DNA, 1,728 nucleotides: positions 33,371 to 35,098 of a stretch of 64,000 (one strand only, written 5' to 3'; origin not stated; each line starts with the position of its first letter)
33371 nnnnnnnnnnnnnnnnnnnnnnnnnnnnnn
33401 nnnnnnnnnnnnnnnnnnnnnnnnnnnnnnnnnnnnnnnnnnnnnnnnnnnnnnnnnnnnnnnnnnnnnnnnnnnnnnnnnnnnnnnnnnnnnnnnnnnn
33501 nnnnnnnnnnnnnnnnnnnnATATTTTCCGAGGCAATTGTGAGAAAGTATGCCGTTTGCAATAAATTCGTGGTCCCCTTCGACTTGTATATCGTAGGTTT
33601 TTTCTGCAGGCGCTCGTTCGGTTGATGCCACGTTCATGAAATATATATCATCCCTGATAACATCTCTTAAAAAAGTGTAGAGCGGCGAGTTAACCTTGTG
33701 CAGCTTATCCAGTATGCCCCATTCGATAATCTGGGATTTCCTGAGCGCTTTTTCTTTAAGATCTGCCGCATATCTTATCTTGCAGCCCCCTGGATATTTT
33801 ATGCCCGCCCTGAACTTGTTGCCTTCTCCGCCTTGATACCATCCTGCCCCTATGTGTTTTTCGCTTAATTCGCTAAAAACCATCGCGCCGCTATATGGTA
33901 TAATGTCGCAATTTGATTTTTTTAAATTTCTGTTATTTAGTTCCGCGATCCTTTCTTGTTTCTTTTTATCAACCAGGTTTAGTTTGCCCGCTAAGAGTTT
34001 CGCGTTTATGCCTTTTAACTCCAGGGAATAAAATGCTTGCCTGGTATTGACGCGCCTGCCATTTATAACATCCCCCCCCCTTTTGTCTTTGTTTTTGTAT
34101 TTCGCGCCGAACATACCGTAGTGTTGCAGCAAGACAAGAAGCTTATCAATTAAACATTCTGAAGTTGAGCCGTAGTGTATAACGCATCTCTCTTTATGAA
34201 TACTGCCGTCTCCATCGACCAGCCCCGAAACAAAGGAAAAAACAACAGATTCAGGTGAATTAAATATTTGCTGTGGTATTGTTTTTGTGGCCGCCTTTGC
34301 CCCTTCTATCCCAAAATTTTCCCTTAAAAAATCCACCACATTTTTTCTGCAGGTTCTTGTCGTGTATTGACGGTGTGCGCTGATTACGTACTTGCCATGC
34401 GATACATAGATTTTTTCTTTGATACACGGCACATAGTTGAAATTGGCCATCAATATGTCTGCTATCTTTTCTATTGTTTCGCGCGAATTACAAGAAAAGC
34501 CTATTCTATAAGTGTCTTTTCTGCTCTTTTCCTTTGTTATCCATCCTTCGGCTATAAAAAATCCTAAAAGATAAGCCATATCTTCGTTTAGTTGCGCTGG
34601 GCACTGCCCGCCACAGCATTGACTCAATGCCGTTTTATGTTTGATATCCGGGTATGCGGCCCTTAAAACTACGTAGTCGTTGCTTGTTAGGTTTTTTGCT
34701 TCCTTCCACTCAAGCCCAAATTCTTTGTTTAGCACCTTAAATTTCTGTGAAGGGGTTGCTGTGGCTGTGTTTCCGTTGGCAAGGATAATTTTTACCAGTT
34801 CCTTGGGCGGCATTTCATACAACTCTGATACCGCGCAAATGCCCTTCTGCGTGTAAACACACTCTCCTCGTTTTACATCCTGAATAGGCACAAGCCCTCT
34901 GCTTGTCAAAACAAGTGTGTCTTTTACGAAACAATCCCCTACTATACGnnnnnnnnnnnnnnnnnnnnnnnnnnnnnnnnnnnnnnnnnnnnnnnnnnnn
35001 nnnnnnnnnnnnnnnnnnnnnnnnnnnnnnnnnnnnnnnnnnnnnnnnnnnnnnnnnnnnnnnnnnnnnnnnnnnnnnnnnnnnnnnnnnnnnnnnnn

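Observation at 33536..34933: GyrA is interrupted by a 466-aa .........-type intein at the conserved GD|KYHPHGD site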

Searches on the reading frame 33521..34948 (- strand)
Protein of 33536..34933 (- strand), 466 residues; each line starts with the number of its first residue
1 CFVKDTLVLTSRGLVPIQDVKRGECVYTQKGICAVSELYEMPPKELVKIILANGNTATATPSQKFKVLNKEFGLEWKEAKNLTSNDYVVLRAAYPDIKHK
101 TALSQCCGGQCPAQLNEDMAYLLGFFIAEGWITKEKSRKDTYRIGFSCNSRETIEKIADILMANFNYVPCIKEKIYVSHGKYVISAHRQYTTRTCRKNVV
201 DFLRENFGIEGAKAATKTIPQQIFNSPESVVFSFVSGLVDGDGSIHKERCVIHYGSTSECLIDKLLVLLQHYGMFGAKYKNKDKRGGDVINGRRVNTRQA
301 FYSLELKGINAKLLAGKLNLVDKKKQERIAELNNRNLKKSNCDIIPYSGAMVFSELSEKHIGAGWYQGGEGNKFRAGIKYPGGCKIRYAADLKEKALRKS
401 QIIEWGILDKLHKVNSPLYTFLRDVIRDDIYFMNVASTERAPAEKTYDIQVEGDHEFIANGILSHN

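Call 4: search_protein_families(library=pfam, proteins=[window:33536-34933:-], max_evalue=0.01)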
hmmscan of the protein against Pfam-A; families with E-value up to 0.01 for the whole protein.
window:33536-34933:- (466 aa): 4 families
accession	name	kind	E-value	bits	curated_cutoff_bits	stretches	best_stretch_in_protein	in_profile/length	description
PF14528.11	LAGLIDADG_3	-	3.1e-21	75.9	22.5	2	230-294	2-67/82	LAGLIDADG-like domain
PF14890.11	Intein_splicing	-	2.7e-17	63.5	35.8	1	35-466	38-155/155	Intein splicing domain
PF14527.11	LAGLIDADG_WhiA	-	0.00041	20.9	23.2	1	120-166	3-45/93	WhiA LAGLIDADG-like domain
PF13403.11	Hint_2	-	0.001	19.9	28.4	1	1-32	2-33/147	Hint domain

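Call 5: search_protein_families(library=ncbifam, proteins=[window:33536-34933:-], max_evalue=0.01)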
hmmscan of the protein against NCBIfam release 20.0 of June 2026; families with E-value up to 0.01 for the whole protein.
window:33536-34933:- (466 aa): 11 families
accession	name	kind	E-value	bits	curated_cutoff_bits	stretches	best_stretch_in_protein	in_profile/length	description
NF005852.0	PRK07773.1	equivalog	1.1e-17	63.7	780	1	36-466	443-826/886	replicative DNA helicase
NF038098.1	GyrA_w_intein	exception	1.1e-12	46.8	1850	1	46-325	174-432/1232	intein-containing DNA gyrase subunit A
NF011491.0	PRK14898.1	equivalog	1.5e-11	43.1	783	1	95-466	219-543/860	DNA-directed RNA polymerase subunit A''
NF011303.0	PRK14715.1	equivalog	1.1e-10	39.3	1585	1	120-339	1121-1328/1627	DNA-directed DNA polymerase II large subunit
NF011418.0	PRK14845.1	equivalog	1.6e-10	39.4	756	1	45-308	92-286/1049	translation initiation factor IF-2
NF007072.0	PRK09519.1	equivalog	1.9e-10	39.8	1024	1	44-310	305-545/790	intein-containing recombinase RecA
NF006207.0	PRK08332.1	equivalog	2e-10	38.6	2400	1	37-329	939-1196/1684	vitamin B12-dependent ribonucleotide reductase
NF045703.1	rSAM_Tes_intein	exception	1.6e-08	32.9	1700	1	202-335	435-560/1040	tetraether lipid synthase Tes, intein-containing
TIGR01443.1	intein_Cterm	domain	6.1e-07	29.5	15.6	1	446-466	2-23/24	intein C-terminal splicing region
NF011287.0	PRK14698.1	equivalog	2.2e-05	22.7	1238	1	110-277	384-532/1017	V-type ATP synthase subunit A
NF038162.1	RtcB_rel_intein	exception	0.0019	16.2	1150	0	119-246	240-369/961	intein-containing RtcB family protein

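Call 6: search_solved_structures(query=window:33536-34933:-, max_evalue=1, show_alignments=3)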
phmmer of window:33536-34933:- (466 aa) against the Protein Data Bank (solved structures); distinct sequences matched with E-value up to 1: 12.
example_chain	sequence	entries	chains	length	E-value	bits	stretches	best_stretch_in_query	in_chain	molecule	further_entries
2cw7_A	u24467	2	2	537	1.5e-07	34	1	114-278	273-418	Endonuclease PI-PkoII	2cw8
7qsu_A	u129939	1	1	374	5.1e-06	28.9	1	110-287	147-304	V-ATPase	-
7qss_A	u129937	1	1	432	7.3e-06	28.4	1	110-287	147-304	V-type ATP synthase alpha chain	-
7cfv_A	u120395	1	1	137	0.0051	19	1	433-466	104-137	Spl DnaX mini-intein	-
7qil_A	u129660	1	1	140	0.011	17.9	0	5-70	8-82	DnaE intein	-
6qaz_A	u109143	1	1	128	0.018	17.2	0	434-466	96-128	cyanophage-like gp41-1 intein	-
4o1r_A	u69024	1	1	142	0.03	16.5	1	405-466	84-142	Replicative DNA helicase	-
1dq3_A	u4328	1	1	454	0.034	16.3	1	216-308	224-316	ENDONUCLEASE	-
1am2_A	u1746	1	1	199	0.12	14.4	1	423-466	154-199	MXE GYRA INTEIN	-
1mi8_A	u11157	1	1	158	0.22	13.6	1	419-465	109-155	DnaB intein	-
6riz_A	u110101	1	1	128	0.5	12.4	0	437-466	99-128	gp41-1 intein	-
3ifj_A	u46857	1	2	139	0.8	11.8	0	421-466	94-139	Endonuclease PI-MtuI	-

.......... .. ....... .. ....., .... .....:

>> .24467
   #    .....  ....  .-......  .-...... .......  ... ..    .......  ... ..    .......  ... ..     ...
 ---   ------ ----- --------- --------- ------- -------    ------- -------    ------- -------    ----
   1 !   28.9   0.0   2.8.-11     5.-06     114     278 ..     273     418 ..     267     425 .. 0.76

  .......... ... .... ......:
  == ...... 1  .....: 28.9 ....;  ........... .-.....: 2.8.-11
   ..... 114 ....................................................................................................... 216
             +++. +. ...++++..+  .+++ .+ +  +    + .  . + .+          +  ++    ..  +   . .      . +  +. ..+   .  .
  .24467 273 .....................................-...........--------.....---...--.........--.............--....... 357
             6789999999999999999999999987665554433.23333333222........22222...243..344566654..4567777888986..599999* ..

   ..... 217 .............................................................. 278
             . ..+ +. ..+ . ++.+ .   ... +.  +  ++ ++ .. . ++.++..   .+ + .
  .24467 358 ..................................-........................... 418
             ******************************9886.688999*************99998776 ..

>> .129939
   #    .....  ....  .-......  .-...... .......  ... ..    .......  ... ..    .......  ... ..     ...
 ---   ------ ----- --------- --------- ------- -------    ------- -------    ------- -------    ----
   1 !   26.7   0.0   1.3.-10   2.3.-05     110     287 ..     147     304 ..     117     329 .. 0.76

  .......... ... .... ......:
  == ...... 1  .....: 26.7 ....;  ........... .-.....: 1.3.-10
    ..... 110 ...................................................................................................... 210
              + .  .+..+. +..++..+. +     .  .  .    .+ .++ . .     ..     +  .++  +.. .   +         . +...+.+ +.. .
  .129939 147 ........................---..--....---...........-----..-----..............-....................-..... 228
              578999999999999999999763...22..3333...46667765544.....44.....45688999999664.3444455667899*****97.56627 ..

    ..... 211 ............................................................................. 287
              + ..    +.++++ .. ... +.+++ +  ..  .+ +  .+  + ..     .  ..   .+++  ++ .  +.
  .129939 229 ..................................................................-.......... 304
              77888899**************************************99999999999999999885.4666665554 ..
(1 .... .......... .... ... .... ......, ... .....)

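Call 7: find_homologous_proteins(query=window:33536-34933:-, max_evalue=0.001)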
Query window:33536-34933:- (466 aa): 41 proteins with E <= 0.001 among 7934 candidates.
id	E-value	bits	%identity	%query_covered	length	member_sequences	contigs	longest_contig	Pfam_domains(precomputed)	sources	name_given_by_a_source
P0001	9.0e-163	561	55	100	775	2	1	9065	PF00521.27,PF14528.12,PF14890.12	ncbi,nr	ncbi:MAG: hypothetical protein KKH08_00770, partial [Candidatus Omnitrophica bacterium]|nr:hypotheti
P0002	9.2e-141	488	51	100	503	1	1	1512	PF05204.20,PF00521.27,PF14528.12,PF13403.12,PF14890.12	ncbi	ncbi:MAG: LAGLIDADG family homing endonuclease, partial [Methanosarcinales archaeon]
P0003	3.0e-136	473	48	100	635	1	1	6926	PF05204.20,PF00521.27,PF14528.12,PF14890.12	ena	-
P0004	6.2e-136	472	48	100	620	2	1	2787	PF00521.27,PF14528.12,PF14890.12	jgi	-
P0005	2.5e-128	447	47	99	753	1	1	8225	PF00521.27,PF14528.12,PF14890.12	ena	-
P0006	2.2e-122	427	45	100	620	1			PF05204.20,PF00521.27,PF14528.12,PF13403.12,PF14890.12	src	-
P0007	1.1e-120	422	45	100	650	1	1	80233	PF00521.27,PF14528.12,PF14890.12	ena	-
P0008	1.1e-118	415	46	100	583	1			PF00521.27,PF14528.12,PF14890.12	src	-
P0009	2.3e-118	414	46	100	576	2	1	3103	PF00521.27,PF14528.12,PF14890.12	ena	-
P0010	5.4e-118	413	45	100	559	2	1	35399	PF00521.27,PF14528.12,PF13403.12,PF14890.12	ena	-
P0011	5.0e-112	393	45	100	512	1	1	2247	PF00521.27,PF14528.12,PF14890.12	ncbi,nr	ncbi:hypothetical protein KY312_04575, partial [Candidatus Woesearchaeota archaeon]|nr:hypothetical 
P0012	4.8e-109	383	41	100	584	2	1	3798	PF00521.27,PF14528.12,PF13403.12,PF14890.12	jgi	-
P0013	4.3e-107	377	53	73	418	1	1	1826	PF00521.27,PF14528.12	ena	-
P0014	1.3e-104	369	42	99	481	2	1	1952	PF14528.12,PF14890.12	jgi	jgi:DNA gyrase subunit A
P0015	1.4e-104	369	45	86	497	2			PF00521.27,PF14528.12,PF13403.12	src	-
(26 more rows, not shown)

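Call 28: predict_structure(alignment_id=A1)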
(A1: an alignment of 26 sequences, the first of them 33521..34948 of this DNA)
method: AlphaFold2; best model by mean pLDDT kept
length: 476 residues; sequences in the alignment: 26
mean_pLDDT: 90.1   pTM: 0.90
mean pLDDT of the five models: 90.1, 89.9, 89.8, 88.9, 88.5
residues with pLDDT >= 90: 351; 70-90: 82; 50-70: 37; < 50: 6
segments of 3 or more residues with pLDDT < 50: 474-476
pLDDT, mean of each block of 10 residues (from residue 1): 73 97 96 93 91 97 95 94 96 96 92 80 98 92 79 96 96 94 74 92 91 90 96 98 97 96 96 97 80 65 86 97 97 95 90 92 87 88 70 69 91 93 95 96 96 89 95 55
secondary structure, 60 per line:
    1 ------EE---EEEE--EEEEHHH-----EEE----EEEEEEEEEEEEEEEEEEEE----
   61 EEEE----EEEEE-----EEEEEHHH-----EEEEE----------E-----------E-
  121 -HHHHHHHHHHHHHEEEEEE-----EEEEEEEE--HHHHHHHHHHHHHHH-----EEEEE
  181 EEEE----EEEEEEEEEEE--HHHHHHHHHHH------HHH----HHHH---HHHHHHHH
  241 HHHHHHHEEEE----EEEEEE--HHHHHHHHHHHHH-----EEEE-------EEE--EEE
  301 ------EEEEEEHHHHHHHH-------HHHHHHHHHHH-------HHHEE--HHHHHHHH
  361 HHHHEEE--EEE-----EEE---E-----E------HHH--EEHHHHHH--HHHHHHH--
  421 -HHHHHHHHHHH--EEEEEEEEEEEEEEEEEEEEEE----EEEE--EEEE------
elements in order: E12-15 E18-21 E30-32 E37-56 E61-64 E69-73 E79-83 E92-96 H122-134 E135-140 E146-153 H156-170 E176-184 E189-199 H202-212 H226-229 H233-247 E248-251 E256-261 H264-276 E282-285 E293-295 E298-300 E307-312 H313-320 H328-338 H353-364 E365-367 E370-372 E378-380 H404-409 H412-418 H422-432 E435-456 E461-464 E467-470

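Call 30: find_related_loci(query=A2, collection=genome_contigs, flank=8000)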
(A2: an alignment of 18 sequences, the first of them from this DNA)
Query A2 (466 aa) in genome_contigs; peptide patterns used: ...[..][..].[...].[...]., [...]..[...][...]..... (x = any residue, [..] = any of these).
207 stretches matched a pattern; 178 encode a relative of the query (tblastn E <= 1e-3); the best 80 are kept; 80 distinct loci.
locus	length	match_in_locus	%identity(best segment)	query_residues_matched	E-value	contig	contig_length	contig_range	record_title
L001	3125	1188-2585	56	1-466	2e-174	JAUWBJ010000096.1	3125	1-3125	MAG: Candidatus Omnitrophota bacterium isolate CSMAG_1317 CSMAG_1317_k141_200921_length_3125_cov_8.0000, whole genome sh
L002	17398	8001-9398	56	1-466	3e-173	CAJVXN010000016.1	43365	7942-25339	TPA_asm: uncultured bacterium isolate DRR093005_bin.42_MetaBAT_v2.12.1_MAG genome assembly, contig: NODE_412_length_4336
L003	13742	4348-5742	52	1-466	2e-160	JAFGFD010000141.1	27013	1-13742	MAG: Candidatus Omnitrophota bacterium isolate Zod_Metabat.1290 k87_13288759, whole genome shotgun sequence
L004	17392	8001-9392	52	1-466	8e-159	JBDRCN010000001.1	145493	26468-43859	MAG: Candidatus Omnitrophota bacterium isolate MEGAHIT-group-1.186 k141_5313470, whole genome shotgun sequence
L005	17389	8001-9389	52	1-466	2e-156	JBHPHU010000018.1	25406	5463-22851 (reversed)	Candidatus Omnitrophota bacterium isolate SAG AM-312-B13 AM-312-B13_NODE_18, whole genome shotgun sequence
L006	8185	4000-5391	51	1-466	3e-155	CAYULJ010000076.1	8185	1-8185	MAG TPA_asm: uncultured Planctomycetia bacterium isolate SRP167671_co1_160 genome assembly, contig: NODE_10420_length_81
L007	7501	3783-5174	51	1-466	1e-154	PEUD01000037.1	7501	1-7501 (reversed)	MAG: Candidatus Omnitrophica bacterium CG02_land_8_20_14_3_00__42_8 CG02_land_8_20_14_3.00_150_scaffold_7554_c, whole ge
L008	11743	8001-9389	51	1-466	8e-153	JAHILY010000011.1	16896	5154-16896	MAG: Candidatus Omnitrophota bacterium isolate KR13_N2.mb.45 KR13_N2.mb.45_k141_29266, whole genome shotgun sequence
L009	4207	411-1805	51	1-466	1e-156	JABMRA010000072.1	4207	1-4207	MAG: Candidatus Omnitrophota bacterium isolate bin.352 k141_2443023, whole genome shotgun sequence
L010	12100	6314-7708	51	1-466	9e-151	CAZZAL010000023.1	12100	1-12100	MAG TPA_asm: uncultured Planctomycetia bacterium isolate SRP077602_co2_386 genome assembly, contig: NODE_7907_length_121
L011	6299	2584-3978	51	1-466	2e-151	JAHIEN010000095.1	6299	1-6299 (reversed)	MAG: Candidatus Omnitrophota bacterium isolate KR11_0.1_MetaG.mb.20 KR11_0.1_MetaG.mb.20_k141_821474, whole genome shotg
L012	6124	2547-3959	50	1-466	3e-151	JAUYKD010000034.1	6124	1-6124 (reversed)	MAG: Candidatus Nealsonbacteria bacterium isolate C24_metabat.bin.179 C24_k141_338234, whole genome shotgun sequence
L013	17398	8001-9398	54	1-466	1e-170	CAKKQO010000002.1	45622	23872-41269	Omnitrophica bacterium GWA2_41_15 isolate Hainich-H51-bin333-1 genome assembly, contig: H51-bin333_1_Hain_H51_02um_R3_19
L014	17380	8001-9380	52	1-466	2e-149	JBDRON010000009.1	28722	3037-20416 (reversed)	MAG: Elusimicrobiota bacterium isolate MEGAHIT-group-1.958 k141_50075, whole genome shotgun sequence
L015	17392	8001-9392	50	1-466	1e-147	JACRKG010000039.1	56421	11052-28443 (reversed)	MAG: Candidatus Woesearchaeota archaeon isolate NC_groundwater_1849_Pr3_B-0.1um_32_19 SR-2_scaffold_141_2915267, whole g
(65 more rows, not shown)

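Call 31: fold_search(model_id=the predicted structure, library=pdb)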
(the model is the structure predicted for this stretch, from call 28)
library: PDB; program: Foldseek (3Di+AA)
matches with E <= 10: 658; with E <= 0.001: 82
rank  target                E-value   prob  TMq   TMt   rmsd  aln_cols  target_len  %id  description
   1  7qss                  2.7e-25  1.00  0.63  0.69   6.3       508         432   19  Crystal structure of homing endonuclease-associated TliVMA intein (C1A) (released 2022-03-30)
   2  7qsu                  4.8e-22  1.00  0.57  0.72   6.4       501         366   18  Crystal structure of homing endonuclease-associated TliVMA intein (C1A, d333-339) (released 2022-03-30)
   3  1dq3                  1.7e-21  1.00  0.52  0.54   8.4       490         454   18  CRYSTAL STRUCTURE OF AN ARCHAEAL INTEIN-ENCODED HOMING ENDONUCLEASE PI-PFUI (released 2000-07-05)
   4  7qst                  1.4e-17  1.00  0.50  0.63   8.0       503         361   16  Crystal structure of homing endonuclease-associated PhoVMA intein (C1A) (released 2022-03-30)
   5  2cw7                  2.1e-17  1.00  0.57  0.52   8.5       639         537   14  Crystal structure of intein homing endonuclease II (released 2006-04-18)
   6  1ef0_A                7.3e-15  1.00  0.45  0.49   8.2       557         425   12  CRYSTAL STRUCTURE OF PI-SCEI MINIPRECURSOR (released 2000-06-07)
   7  1jva_B                1.1e-14  1.00  0.44  0.48  11.1       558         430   11  CRYSTAL STRUCTURE OF THE VMA1-DERIVED ENDONUCLEASE BEARING THE N AND C EXTEIN PROPEPTIDES (released 2002-08-29)
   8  1vde_B                2.4e-14  1.00  0.44  0.48   8.3       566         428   12  PI-SCEI, A HOMING ENDONUCLEASE WITH PROTEIN SPLICING ACTIVITY (released 1998-04-08)
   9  1um2_B                3.4e-13  1.00  0.44  0.49   9.7       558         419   14  Crystal Structure of the Vma1-Derived Endonuclease with the Ligated Extein Segment (released 2004-09-22)
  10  1dfa                  8.4e-13  1.00  0.44  0.51   9.2       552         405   12  CRYSTAL STRUCTURE OF PI-SCEI IN C2 SPACE GROUP (released 1999-12-08)
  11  1um2_A                1.5e-12  1.00  0.42  0.47  12.0       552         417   12  Crystal Structure of the Vma1-Derived Endonuclease with the Ligated Extein Segment (released 2004-09-22)
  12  1vde_A                1.8e-12  1.00  0.42  0.45  10.4       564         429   12  PI-SCEI, A HOMING ENDONUCLEASE WITH PROTEIN SPLICING ACTIVITY (released 1998-04-08)
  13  1lws_A                1.9e-12  1.00  0.46  0.50   9.3       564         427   13  Crystal structure of the intein homing endonuclease PI-SceI bound to its recognition sequence (released 2002-09-27)
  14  4d6o_G                1.9e-07  1.00  0.26  0.65   6.6       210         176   18  THE CRYSTAL STRUCTURE OF I-DMOI IN COMPLEX WITH ITS TARGET DNA AT 1H INCUBATION IN 5MM MG (STATE 2) (released 2014-12-17)
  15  4unc_D                2.2e-07  1.00  0.28  0.62   6.7       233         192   17  THE CRYSTAL STRUCTURE OF I-DMOI IN COMPLEX WITH ITS TARGET DNA AT 8 DAYS INCUBATION IN 5MM MN (STATE 6) (released 2014-12-17)
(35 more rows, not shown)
